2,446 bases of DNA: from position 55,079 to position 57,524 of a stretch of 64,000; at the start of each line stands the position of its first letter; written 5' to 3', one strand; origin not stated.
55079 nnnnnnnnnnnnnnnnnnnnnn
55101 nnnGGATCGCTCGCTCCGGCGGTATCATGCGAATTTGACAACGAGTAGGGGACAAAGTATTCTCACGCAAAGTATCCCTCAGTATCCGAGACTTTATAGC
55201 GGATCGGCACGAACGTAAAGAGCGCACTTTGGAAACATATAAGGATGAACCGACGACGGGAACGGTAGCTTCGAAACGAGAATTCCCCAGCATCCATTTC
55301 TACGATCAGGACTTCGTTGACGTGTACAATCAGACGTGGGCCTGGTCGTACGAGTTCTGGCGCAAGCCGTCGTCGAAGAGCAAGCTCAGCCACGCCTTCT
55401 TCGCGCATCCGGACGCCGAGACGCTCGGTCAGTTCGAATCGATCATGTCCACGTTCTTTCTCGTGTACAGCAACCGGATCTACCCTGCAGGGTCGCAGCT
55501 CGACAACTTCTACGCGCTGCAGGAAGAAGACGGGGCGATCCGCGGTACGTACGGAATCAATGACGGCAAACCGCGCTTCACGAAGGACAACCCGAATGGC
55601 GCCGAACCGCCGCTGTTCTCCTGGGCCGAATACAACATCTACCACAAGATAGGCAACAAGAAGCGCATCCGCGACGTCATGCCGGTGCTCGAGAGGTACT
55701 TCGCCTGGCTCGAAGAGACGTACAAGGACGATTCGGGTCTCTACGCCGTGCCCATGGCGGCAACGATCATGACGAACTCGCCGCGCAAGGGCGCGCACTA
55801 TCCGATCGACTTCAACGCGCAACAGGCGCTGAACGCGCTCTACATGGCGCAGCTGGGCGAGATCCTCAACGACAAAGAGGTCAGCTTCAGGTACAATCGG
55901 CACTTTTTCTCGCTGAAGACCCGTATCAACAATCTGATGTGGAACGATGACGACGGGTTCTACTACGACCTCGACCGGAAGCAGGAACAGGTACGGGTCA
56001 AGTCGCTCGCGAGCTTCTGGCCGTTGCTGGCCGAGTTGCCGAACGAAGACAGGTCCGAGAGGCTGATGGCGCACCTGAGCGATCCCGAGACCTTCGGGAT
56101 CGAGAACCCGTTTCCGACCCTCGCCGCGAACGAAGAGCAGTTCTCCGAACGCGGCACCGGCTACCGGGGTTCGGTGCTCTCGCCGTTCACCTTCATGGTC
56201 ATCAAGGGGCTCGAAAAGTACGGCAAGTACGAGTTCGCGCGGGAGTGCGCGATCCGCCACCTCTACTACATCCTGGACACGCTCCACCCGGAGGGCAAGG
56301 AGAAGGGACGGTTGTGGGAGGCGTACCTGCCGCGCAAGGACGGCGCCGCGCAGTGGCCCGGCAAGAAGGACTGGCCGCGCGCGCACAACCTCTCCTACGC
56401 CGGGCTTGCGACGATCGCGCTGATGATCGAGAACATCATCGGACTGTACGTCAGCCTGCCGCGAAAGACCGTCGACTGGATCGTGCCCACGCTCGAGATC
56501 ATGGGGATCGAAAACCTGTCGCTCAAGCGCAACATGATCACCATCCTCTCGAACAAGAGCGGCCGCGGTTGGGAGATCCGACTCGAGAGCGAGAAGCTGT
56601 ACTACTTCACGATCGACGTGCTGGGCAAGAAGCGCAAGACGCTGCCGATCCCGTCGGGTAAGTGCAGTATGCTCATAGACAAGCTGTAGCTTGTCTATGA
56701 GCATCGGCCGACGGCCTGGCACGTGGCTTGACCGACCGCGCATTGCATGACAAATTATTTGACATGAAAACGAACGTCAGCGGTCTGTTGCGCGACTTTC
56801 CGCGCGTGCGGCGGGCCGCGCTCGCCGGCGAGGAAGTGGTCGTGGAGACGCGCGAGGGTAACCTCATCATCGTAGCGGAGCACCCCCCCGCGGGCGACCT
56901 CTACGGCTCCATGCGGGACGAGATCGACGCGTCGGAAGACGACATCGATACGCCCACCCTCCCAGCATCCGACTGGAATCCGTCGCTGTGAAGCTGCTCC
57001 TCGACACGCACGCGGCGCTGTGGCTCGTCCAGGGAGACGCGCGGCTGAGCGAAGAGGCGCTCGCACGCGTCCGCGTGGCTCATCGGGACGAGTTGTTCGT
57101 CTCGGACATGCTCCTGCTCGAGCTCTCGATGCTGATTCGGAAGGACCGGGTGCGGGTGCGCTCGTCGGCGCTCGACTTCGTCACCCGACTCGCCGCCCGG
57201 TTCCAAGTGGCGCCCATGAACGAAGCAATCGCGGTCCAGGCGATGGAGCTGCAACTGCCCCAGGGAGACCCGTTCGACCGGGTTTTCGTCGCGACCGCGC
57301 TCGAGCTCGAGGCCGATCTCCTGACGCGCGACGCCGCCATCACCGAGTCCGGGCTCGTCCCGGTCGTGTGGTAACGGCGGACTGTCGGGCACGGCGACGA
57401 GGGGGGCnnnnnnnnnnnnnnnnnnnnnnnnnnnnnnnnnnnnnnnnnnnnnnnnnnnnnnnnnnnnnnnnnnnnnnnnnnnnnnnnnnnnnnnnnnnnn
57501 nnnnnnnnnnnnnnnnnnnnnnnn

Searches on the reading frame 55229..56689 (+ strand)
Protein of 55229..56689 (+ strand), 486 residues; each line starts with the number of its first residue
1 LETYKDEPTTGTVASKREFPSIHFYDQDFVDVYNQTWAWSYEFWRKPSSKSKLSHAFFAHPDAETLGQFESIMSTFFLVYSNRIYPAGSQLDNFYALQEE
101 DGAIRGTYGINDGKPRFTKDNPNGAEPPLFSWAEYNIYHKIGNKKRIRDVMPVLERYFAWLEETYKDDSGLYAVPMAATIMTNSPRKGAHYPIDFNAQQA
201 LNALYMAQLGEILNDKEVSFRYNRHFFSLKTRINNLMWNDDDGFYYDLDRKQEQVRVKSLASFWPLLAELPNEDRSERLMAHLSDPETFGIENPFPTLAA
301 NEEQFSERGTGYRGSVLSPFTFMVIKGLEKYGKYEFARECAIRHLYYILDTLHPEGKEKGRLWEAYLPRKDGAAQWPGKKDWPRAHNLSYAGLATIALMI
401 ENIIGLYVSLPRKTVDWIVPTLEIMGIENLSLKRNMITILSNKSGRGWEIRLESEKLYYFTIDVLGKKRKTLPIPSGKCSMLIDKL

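Call 3: search_protein_families(library=pfam, proteins=[window:55229-56689:+], max_evalue=0.01)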
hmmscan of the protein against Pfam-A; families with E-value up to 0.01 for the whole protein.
window:55229-56689:+ (486 aa): 3 families
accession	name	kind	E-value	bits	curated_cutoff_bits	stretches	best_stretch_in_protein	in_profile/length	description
PF22422.2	MGH1-like_GH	-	9.7e-29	101.5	27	1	124-371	64-345/356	Mannosylglycerate hydrolase MGH1-like glycoside hydrolase domain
PF01204.24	Trehalase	-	2.1e-17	63.6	21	1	191-355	305-469/512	Trehalase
PF03200.22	Glyco_hydro_63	-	7.1e-06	25.5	22.4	0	189-259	248-320/492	Glycosyl hydrolase family 63 C-terminal domain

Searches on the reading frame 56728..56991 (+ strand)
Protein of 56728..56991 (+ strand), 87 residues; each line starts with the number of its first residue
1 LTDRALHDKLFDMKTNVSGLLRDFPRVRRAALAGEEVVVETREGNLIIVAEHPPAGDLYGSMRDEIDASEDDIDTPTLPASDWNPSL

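Call 3: search_protein_families(library=pfam, proteins=[window:56728-56991:+], max_evalue=0.01)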
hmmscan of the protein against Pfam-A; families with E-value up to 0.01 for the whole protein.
window:56728-56991:+ (87 aa): 0 families

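Call 6: search_protein_families(library=ncbifam, proteins=[window:56728-56991:+], max_evalue=0.001)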
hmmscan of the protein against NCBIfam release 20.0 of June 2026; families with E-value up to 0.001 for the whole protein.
window:56728-56991:+ (87 aa): 0 families

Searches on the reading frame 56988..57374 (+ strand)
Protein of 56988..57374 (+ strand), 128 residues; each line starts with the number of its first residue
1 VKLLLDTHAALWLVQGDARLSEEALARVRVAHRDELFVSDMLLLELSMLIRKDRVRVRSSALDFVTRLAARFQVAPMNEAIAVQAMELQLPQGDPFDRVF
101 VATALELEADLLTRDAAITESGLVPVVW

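Call 3: search_protein_families(library=pfam, proteins=[window:56988-57374:+], max_evalue=0.01)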
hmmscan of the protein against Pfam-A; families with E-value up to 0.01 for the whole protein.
window:56988-57374:+ (128 aa): 3 families
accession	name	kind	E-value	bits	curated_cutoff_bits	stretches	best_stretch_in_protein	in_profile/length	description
PF01850.27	PIN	-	1.2e-13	52.2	23.6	1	4-118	2-114/120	PIN domain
PF10130.15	PIN_2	-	0.00011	22.9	22.4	1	34-123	27-120/133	PIN domain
PF13470.12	PIN_3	-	0.00035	21.8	27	1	3-115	2-113/115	PIN domain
